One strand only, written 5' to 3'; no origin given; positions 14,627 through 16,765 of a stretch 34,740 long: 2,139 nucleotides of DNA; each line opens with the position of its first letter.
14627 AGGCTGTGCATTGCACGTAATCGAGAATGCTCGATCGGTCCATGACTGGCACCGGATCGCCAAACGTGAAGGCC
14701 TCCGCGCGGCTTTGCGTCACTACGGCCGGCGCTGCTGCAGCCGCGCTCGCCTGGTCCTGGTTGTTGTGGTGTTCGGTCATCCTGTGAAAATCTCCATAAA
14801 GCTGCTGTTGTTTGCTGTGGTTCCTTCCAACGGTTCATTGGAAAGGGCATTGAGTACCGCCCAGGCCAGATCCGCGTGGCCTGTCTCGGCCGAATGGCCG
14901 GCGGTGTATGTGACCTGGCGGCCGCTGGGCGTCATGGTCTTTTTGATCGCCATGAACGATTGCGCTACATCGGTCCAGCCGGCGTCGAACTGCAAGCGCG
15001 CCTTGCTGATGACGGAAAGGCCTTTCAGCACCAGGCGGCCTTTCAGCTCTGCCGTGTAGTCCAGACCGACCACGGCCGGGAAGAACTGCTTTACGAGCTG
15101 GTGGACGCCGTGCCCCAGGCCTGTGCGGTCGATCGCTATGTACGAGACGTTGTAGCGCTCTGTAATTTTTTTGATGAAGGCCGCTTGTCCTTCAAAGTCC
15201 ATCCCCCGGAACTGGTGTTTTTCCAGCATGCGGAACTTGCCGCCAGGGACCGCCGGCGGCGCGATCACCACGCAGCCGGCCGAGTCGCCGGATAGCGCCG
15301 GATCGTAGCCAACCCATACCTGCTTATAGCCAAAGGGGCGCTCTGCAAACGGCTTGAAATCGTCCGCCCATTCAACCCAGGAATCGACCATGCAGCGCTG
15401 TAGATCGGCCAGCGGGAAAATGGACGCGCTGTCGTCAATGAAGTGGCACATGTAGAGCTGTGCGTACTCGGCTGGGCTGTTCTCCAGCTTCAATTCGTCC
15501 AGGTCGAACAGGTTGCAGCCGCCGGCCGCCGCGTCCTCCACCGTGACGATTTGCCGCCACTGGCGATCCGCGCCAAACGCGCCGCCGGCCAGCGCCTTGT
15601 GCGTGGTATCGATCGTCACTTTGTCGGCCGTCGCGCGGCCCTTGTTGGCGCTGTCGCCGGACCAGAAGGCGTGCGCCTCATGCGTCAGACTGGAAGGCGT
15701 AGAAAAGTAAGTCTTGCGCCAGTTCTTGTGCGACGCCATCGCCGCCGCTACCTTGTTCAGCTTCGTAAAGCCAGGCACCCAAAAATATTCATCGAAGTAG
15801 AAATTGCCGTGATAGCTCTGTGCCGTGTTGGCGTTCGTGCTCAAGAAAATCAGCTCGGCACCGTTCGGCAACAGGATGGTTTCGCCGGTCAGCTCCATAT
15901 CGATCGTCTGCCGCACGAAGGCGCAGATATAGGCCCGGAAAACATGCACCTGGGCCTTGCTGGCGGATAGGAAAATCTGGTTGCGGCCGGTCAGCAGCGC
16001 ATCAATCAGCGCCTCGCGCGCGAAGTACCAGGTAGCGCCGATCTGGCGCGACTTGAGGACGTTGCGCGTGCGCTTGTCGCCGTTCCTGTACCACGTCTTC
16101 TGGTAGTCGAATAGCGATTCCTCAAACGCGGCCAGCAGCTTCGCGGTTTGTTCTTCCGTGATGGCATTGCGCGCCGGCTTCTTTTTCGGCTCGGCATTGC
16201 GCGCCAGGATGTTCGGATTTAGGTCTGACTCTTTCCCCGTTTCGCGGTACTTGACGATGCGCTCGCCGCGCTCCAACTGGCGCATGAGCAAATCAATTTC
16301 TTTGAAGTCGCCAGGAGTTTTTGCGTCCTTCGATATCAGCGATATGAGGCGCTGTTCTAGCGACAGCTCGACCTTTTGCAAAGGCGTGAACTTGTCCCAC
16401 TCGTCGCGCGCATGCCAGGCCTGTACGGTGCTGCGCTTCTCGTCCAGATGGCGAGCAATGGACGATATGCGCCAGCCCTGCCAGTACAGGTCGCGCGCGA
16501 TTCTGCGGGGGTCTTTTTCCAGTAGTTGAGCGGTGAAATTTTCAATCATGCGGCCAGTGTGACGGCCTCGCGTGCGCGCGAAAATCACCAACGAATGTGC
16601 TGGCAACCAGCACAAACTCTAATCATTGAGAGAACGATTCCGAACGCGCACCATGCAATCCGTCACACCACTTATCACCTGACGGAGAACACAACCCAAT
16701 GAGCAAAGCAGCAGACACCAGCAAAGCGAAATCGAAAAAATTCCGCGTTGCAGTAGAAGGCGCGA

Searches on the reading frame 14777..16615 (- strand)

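Call 10: search_protein_families(library=pfam, proteins=[window:14777-16615:-], max_evalue=0.001)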
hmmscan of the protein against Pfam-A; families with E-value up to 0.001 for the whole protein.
window:14777-16615:- (612 aa): 3 families
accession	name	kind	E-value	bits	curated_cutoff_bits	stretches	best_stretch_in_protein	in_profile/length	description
PF03237.21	Terminase_6N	-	3e-59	200.7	22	1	186-407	2-215/215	Terminase large subunit, T4likevirus-type, N-terminal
PF17289.8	Terminase_6C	-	2.1e-38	132.2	22.6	1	435-593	1-154/155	Terminase RNaseH-like domain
PF06056.18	Terminase_5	-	8e-22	77.4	20.3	1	35-91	1-57/58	Putative ATPase subunit of terminase (gpP-like)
